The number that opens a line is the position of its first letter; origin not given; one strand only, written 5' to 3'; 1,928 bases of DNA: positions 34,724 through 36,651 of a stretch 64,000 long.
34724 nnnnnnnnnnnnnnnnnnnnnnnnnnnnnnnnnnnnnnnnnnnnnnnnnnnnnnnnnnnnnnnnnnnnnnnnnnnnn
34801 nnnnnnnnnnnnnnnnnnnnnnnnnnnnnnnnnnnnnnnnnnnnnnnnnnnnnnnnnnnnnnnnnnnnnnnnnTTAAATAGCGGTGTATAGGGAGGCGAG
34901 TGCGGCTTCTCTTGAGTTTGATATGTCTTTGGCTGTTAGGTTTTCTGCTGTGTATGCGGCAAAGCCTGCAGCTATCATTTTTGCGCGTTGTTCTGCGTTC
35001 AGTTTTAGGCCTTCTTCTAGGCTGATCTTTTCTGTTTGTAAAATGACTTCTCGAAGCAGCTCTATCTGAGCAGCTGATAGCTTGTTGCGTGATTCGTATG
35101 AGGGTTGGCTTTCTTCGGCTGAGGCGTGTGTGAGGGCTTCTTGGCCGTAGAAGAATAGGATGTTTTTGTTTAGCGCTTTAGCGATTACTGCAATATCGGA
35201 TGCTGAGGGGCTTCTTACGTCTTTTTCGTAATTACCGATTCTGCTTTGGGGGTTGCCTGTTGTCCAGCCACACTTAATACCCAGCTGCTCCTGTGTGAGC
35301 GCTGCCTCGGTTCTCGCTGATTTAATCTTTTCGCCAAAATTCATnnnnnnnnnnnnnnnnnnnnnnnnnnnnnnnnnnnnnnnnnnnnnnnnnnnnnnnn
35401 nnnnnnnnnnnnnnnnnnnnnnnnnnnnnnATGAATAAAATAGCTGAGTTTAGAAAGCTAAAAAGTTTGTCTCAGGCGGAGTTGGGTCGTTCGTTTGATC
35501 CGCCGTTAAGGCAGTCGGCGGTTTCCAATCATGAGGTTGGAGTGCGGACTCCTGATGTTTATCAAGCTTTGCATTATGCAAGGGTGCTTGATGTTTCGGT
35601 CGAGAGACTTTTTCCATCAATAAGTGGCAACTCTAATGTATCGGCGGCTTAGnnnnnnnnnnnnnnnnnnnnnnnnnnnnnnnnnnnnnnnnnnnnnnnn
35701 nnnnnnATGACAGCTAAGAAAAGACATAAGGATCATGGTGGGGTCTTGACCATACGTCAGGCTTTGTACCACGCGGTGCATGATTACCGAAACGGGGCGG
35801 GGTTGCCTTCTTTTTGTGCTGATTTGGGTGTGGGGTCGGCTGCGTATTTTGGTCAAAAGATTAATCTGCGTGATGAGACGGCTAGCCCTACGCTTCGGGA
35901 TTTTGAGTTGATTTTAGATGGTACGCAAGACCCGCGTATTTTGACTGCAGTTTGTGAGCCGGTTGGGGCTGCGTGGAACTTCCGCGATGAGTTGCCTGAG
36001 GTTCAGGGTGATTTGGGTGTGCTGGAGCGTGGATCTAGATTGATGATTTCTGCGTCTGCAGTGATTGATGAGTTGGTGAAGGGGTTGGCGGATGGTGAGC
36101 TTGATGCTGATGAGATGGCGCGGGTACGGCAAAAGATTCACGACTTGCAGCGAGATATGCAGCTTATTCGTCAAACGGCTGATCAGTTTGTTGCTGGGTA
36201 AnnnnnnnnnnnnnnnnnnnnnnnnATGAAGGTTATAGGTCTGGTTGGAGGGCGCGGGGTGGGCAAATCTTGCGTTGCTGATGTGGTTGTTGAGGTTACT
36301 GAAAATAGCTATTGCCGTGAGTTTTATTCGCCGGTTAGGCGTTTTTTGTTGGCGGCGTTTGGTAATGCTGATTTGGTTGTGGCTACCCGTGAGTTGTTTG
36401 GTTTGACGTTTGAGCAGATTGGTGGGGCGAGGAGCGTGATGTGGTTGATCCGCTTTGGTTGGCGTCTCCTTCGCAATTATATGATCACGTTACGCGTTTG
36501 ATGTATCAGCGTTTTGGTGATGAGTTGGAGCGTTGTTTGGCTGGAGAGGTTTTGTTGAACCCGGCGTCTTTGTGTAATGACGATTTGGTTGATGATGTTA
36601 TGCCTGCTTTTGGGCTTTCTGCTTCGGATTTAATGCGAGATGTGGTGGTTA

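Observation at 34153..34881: Xre regulator divergent from a 65-aa ORF that abuts the repressor: candidate SOS-independent induction switch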

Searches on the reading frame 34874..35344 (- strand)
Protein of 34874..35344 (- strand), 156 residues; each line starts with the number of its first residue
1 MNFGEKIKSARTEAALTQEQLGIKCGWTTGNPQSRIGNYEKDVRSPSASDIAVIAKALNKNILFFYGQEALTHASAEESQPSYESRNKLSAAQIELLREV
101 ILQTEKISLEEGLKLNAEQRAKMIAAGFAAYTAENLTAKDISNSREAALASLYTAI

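Call 3: search_protein_families(library=pfam, proteins=[window:34874-35344:-], max_evalue=0.01)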
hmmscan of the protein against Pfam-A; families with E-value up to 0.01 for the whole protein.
window:34874-35344:- (156 aa): 3 families
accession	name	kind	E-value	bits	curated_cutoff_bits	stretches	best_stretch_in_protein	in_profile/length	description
PF01381.28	HTH_3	-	2.6e-07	31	23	1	7-63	1-53/55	Helix-turn-helix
PF13560.12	HTH_31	-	4.7e-05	24.1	27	1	3-58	2-54/64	Helix-turn-helix domain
PF12844.13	HTH_19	-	0.00012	22.4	30.2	1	4-59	1-52/64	Helix-turn-helix domain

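Call 4: search_protein_families(library=phrogs, proteins=[window:34874-35344:-], max_evalue=0.01)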
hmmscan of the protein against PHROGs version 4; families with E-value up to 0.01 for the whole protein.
window:34874-35344:- (156 aa): 7 families
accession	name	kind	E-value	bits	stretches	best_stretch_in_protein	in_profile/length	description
phrog_8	-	transcription regulation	5.4e-11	43.5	1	1-101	75-150/346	transcriptional regulator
phrog_4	-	transcription regulation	2.2e-09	37.8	1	1-78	135-204/400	transcriptional repressor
phrog_2439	-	transcription regulation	9.3e-09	35.6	1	4-95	9-92/367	transcriptional regulator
phrog_3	-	transcription regulation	1.4e-08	35.9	1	1-114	87-185/430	transcriptional repressor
phrog_1373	-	transcription regulation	9e-07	30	1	3-80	64-138/166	transcriptional regulator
phrog_5823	-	transcription regulation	0.0022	18.2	1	1-82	5-83/404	transcriptional regulator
phrog_2967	-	transcription regulation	0.0034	17.9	1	2-70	10-74/225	transcriptional regulator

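Call 12: find_homologous_proteins(query=window:34874-35344:-, max_evalue=0.00001)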
Query window:34874-35344:- (156 aa): 10 proteins with E <= 0.00001 among 241 candidates.
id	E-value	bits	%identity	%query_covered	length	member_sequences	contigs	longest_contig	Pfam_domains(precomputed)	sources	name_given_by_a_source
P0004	6.9e-91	319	99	100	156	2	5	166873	PF12844.14,PF01381.29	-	-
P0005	9.5e-48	180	59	100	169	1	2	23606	PF01381.29,PF13560.13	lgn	-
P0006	3.8e-40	155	58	94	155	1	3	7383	PF01381.29,PF13560.13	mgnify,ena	mgnify:CR=1 FL=1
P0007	1.5e-39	153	58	92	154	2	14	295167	PF01381.29,PF13560.13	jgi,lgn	jgi:transcriptional regulator with XRE-family HTH domain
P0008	1.9e-37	146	53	95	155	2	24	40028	PF01381.29,PF13560.13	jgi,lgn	jgi:transcriptional regulator with XRE-family HTH domain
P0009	1.4e-29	121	49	82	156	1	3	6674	PF12844.14,PF01381.29,PF13560.13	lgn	-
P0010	1.9e-29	120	49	87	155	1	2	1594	PF12844.14,PF01381.29,PF13560.13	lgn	-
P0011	3.1e-29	120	50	100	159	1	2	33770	PF12844.14,PF01381.29,PF13560.13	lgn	-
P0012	3.6e-29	119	49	81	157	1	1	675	PF01381.29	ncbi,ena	-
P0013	8.8e-25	105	44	97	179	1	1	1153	PF01381.29,PF13560.13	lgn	-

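Call 14: find_encoding_contigs(protein=P0005, flank=5000, max_places=3)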
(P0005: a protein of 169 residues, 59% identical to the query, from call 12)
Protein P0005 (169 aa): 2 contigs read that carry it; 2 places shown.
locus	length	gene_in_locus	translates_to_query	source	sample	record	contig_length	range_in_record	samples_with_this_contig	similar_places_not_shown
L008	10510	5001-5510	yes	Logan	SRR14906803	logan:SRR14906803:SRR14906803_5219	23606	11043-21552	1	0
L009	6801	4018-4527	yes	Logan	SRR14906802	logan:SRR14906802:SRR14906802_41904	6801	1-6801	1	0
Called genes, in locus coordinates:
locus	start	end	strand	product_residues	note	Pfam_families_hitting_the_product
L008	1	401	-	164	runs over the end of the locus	PF00959:Phage_lysozyme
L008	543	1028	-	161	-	-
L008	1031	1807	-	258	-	-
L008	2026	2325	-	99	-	-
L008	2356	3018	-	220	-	PF01170:UPF0020 (faint), PF01555:N6_N4_Mtase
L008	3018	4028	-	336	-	PF21448:DNMK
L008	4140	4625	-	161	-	PF06892:Phage_CP76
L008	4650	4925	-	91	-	PF01381:HTH_3 (weak)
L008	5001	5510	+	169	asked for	PF13560:HTH_31 (faint), PF01381:HTH_3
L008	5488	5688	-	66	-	-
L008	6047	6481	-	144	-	-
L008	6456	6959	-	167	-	PF05534:HicB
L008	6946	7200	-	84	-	PF07927:HicA_toxin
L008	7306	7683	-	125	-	-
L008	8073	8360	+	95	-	-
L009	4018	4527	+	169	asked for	PF13560:HTH_31 (faint), PF01381:HTH_3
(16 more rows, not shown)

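Call 15: find_encoding_contigs(protein=P0007, flank=5000, max_places=4)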
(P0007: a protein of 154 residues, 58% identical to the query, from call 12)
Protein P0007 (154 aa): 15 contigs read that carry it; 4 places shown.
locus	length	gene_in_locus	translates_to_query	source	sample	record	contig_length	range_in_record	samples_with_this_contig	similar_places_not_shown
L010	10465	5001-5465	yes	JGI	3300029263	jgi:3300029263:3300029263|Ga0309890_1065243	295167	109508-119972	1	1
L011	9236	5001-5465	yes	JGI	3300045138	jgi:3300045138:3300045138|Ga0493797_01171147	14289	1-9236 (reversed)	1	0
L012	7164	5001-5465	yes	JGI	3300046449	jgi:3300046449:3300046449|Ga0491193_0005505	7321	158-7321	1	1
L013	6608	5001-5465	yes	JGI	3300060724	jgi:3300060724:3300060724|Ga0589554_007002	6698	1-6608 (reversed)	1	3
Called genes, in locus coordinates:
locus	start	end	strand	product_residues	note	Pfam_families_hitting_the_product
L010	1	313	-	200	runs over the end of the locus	-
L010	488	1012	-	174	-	-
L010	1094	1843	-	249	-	-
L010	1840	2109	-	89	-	-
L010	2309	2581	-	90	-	-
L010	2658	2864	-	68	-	-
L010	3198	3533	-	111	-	PF10765:Phage_P22_NinX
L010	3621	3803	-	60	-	-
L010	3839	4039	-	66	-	-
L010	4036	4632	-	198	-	PF21448:DNMK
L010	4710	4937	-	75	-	PF01381:HTH_3 (weak)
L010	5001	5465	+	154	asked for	PF13560:HTH_31 (weak), PF01381:HTH_3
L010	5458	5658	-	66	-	-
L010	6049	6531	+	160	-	-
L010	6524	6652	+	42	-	-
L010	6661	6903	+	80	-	-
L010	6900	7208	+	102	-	-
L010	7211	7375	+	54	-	-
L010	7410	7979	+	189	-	PF16473:Rv2179c-like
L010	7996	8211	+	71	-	PF02599:CsrA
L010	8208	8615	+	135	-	-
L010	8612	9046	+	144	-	-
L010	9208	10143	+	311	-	PF00145:DNA_methylase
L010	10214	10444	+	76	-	-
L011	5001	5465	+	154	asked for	PF13560:HTH_31 (weak), PF01381:HTH_3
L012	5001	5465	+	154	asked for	PF13560:HTH_31 (weak), PF01381:HTH_3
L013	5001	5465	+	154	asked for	PF13560:HTH_31 (weak), PF01381:HTH_3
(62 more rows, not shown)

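Call 16: find_encoding_contigs(protein=P0008, flank=5000, max_places=4)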
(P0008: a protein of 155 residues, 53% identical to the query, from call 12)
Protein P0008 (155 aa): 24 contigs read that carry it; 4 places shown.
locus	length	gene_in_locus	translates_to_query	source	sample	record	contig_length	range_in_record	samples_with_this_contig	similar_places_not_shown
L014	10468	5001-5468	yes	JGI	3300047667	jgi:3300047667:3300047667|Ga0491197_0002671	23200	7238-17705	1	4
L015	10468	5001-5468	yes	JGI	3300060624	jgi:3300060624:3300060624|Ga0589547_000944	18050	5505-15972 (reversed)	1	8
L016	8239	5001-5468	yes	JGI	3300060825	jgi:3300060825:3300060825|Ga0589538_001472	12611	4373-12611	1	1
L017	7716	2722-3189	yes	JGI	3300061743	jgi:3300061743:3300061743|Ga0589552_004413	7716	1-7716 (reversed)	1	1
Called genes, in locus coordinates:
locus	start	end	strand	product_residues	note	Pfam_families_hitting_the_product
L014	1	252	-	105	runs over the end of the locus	-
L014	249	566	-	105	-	-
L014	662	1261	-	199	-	-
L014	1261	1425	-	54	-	-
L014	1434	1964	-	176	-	-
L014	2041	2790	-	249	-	-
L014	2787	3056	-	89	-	-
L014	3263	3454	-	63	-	-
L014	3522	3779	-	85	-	-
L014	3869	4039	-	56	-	-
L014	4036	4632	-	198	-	PF21448:DNMK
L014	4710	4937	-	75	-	PF01381:HTH_3 (weak)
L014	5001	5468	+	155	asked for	PF13560:HTH_31 (weak), PF01381:HTH_3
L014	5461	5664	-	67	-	-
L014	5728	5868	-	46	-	-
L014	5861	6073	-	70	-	-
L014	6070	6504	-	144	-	-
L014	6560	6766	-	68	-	-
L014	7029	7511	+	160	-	-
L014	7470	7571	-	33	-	-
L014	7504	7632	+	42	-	-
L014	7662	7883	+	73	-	-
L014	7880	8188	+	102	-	-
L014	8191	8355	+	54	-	-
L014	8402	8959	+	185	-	PF16473:Rv2179c-like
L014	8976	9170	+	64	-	PF02599:CsrA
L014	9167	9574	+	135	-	-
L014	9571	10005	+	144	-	-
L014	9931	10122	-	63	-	-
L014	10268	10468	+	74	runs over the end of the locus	-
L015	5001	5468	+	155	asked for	PF13560:HTH_31 (weak), PF01381:HTH_3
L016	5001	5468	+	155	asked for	PF13560:HTH_31 (weak), PF01381:HTH_3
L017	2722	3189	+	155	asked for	PF13560:HTH_31 (weak), PF01381:HTH_3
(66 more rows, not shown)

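Call 48: find_related_loci(query=A8, collection=genome_contigs, flank=3500)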
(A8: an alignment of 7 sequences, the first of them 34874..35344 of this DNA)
Query A8 (156 aa) in genome_contigs; peptide patterns used: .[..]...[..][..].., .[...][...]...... (x = any residue, [..] = any of these).
57 stretches matched a pattern, but none encodes a relative of the query by tblastn (E <= 1e-3).

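Call 59: search_solved_structures(query=A8, max_evalue=0.01)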
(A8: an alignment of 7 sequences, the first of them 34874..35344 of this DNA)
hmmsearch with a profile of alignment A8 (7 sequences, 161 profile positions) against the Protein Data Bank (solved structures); distinct sequences matched with E-value up to 0.01: 5.
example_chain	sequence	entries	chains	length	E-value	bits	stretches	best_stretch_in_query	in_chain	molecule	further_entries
3lfp_A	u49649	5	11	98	2.5e-09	40.5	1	12-83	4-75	Csp231I C protein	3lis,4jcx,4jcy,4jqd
4o8b_A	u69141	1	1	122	5.7e-07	32.9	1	10-81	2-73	Uncharacterized protein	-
7t8i_A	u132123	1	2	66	0.00018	24.7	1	7-71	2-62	Phage element (ICEBs1)transcriptional regulator (Xre family)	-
1y7y_A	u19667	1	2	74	0.00028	24.1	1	8-67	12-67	C.AhdI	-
2qfc_A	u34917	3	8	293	0.0022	21.2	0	9-75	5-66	PlcR protein | Transcriptional activator PlcR protein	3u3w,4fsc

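Call 76: search_protein_families(library=pfam, proteins=[L010:6049-6531:+, L014:6070-6504:-, L014:6560-6766:-], max_evalue=0.01)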
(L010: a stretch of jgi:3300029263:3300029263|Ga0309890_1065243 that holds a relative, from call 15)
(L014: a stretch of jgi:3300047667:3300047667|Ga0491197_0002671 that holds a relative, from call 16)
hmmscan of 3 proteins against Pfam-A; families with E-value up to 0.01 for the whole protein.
L010:6049-6531:+ (160 aa): 1 family
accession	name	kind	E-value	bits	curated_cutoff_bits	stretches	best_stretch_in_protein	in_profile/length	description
PF00196.25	GerE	-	0.00013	22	23.5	1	5-57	3-55/57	Bacterial regulatory proteins, luxR family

L014:6070-6504:- (144 aa): 1 family
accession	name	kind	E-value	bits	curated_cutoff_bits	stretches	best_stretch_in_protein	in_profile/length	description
PF21919.2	P23-45_portal_barrel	-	0.0021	17.1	27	1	22-88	251-317/448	Phage P23-45 portal protein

L014:6560-6766:- (68 aa): 0 families

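Call 85: predict_structure(alignment_id=A8)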
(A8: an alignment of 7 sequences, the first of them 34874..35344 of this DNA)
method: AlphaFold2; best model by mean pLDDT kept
length: 156 residues; sequences in the alignment: 7
mean_pLDDT: 78.9   pTM: 0.43
mean pLDDT of the five models: 78.9, 78.8, 78.5, 77.8, 77.8
residues with pLDDT >= 90: 27; 70-90: 93; 50-70: 23; < 50: 13
segments of 3 or more residues with pLDDT < 50: 72-82
pLDDT, mean of each block of 10 residues (from residue 1): 87 92 82 86 87 89 78 47 59 87 86 83 84 79 67 62
secondary structure, 60 per line:
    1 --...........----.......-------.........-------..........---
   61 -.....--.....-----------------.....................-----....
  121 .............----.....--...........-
elements in order: H3-13 H18-24 H32-40 H48-57 H62-66 H69-73 H91-111 H117-133 H138-142 H145-155

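Call 88: search_protein_families(library=ncbifam, proteins=[window:34874-35344:-, L010:5458-5658:-], max_evalue=0.01)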
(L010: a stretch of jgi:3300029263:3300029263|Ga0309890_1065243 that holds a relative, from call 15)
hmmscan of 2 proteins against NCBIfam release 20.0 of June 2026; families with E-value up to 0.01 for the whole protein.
window:34874-35344:- (156 aa): 3 families
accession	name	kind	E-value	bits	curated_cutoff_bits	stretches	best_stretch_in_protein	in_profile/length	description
NF041951.1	phage_RstR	subfamily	2.5e-06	27.7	80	1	1-70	1-66/108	RstR family transcriptional repressor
NF052239.1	antitox_spr1629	equivalog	0.0011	18.2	335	1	1-103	1-100/377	spr1629 family repressor/antitoxin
NF047948.1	male_kill_WMK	equivalog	0.0033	16.9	300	1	3-76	6-76/300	WO male-killing family protein Wmk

L010:5458-5658:- (66 aa): 0 families

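Call 92: fold_search(model_id=the predicted structure, library=pdb)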
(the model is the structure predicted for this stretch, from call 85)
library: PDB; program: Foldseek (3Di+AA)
matches with E <= 10: 357; with E <= 0.001: 4
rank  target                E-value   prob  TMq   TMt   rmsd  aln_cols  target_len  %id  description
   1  8p8o_F                5.6e-04  1.00  0.39  0.42  15.8       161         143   13  M. tuberculosis dUTPase - Stl1-159 (StlNT) complex structure (released 2024-11-27)
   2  6h49                  6.9e-04  1.00  0.38  0.41  15.9       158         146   14  A polyamorous repressor: deciphering the evolutionary strategy used by the phage-inducible chromosomal islands to spread (released 2019-08-28)
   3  7dlv_F                6.9e-04  1.00  0.39  0.42  15.7       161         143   13  shrimp dUTPase in complex with Stl (released 2021-12-01)
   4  7pwj_FFF              6.9e-04  1.00  0.38  0.40  15.8       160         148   12  dUTPase from human in complex with Stl (released 2022-12-28)
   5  8p8o_J                1.3e-03  1.00  0.39  0.42  15.7       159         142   14  M. tuberculosis dUTPase - Stl1-159 (StlNT) complex structure (released 2024-11-27)
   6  7pwj_CCC              1.5e-03  1.00  0.38  0.41  15.8       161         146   13  dUTPase from human in complex with Stl (released 2022-12-28)
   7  6h4c_H                2.2e-03  1.00  0.39  0.41  15.6       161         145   13  A polyamorous repressor: deciphering the evolutionary strategy used by the phage-inducible chromosomal islands to spre (released 2019-08-28)
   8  6h4c_F                2.3e-03  1.00  0.39  0.42  15.6       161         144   13  A polyamorous repressor: deciphering the evolutionary strategy used by the phage-inducible chromosomal islands to spre (released 2019-08-28)
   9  7dlv_E                2.5e-03  1.00  0.38  0.42  15.8       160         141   13  shrimp dUTPase in complex with Stl (released 2021-12-01)
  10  6h4c_D                2.8e-03  1.00  0.39  0.41  15.6       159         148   14  A polyamorous repressor: deciphering the evolutionary strategy used by the phage-inducible chromosomal islands to spre (released 2019-08-28)
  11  8p8o_L                3.1e-03  1.00  0.38  0.41  15.8       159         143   14  M. tuberculosis dUTPase - Stl1-159 (StlNT) complex structure (released 2024-11-27)
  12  6h4c_B                3.4e-03  1.00  0.39  0.41  15.7       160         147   13  A polyamorous repressor: deciphering the evolutionary strategy used by the phage-inducible chromosomal islands to spre (released 2019-08-28)
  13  3jxb_C                1.1e-02  1.00  0.37  0.81   1.6        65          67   22  Crystal structure of the P22 c2 repressor protein in complex with synthetic operator 9C (released 2010-01-19)
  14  9a7f_A                1.4e-02  1.00  0.36  0.41  15.9       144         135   22  Integrative model of RGHR-DLDH1 by crosslinking MS and deep learning (released 2024-09-18)
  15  1y7y_A                1.8e-02  1.00  0.37  0.81   1.1        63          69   28  High-resolution crystal structure of the restriction-modification controller protein C.AhdI from Aeromonas hydrophila (released 2005-02-22)
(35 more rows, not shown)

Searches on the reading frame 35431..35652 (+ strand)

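Call 3: search_protein_families(library=pfam, proteins=[window:35431-35652:+], max_evalue=0.01)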
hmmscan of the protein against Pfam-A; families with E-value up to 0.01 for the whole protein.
window:35431-35652:+ (73 aa): 1 family
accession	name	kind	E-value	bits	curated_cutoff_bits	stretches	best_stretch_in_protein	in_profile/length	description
PF01381.28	HTH_3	-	1.1e-05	25.8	23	1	4-59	1-54/55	Helix-turn-helix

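Call 4: search_protein_families(library=phrogs, proteins=[window:35431-35652:+], max_evalue=0.01)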
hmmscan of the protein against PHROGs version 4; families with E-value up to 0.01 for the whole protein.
window:35431-35652:+ (73 aa): 5 families
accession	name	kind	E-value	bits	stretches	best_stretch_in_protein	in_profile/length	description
phrog_3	-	transcription regulation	1.6e-06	29.2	1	1-66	90-151/430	transcriptional repressor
phrog_8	-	transcription regulation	8.1e-06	26.5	1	2-61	79-136/346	transcriptional regulator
phrog_4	-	transcription regulation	2.1e-05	24.7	1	2-68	139-199/400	transcriptional repressor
phrog_1373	-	transcription regulation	0.0004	21.4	1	3-64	67-126/166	transcriptional regulator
phrog_2967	-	transcription regulation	0.0053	17.3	1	4-61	15-70/225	transcriptional regulator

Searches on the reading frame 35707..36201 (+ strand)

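Call 3: search_protein_families(library=pfam, proteins=[window:35707-36201:+], max_evalue=0.01)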
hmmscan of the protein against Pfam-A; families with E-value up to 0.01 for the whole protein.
window:35707-36201:+ (164 aa): 1 family
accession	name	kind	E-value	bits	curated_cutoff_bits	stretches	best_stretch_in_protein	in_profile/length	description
PF06892.16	Phage_CP76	-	7e-12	45.9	26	1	16-157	3-142/146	Phage regulatory protein CII (CP76)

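Call 4: search_protein_families(library=phrogs, proteins=[window:35707-36201:+], max_evalue=0.01)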
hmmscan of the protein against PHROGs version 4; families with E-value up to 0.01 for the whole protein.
window:35707-36201:+ (164 aa): 1 family
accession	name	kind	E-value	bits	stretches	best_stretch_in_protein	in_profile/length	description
phrog_101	-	transcription regulation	1.4e-13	52.1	1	6-160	13-160/203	CII-like transcriptional activator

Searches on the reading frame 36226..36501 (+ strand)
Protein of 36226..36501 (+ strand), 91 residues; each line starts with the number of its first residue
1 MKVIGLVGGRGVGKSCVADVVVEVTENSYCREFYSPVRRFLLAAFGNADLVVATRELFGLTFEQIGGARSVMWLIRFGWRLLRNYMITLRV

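Call 3: search_protein_families(library=pfam, proteins=[window:36226-36501:+], max_evalue=0.01)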
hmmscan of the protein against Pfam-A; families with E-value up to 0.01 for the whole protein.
window:36226-36501:+ (91 aa): 0 families

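Call 4: search_protein_families(library=phrogs, proteins=[window:36226-36501:+], max_evalue=0.01)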
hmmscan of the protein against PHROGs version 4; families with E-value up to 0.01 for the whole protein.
window:36226-36501:+ (91 aa): 1 family
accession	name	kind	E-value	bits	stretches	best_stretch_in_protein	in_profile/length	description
phrog_139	-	other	9e-07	29.6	1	1-49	83-130/342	deoxynucleoside monophosphate kinase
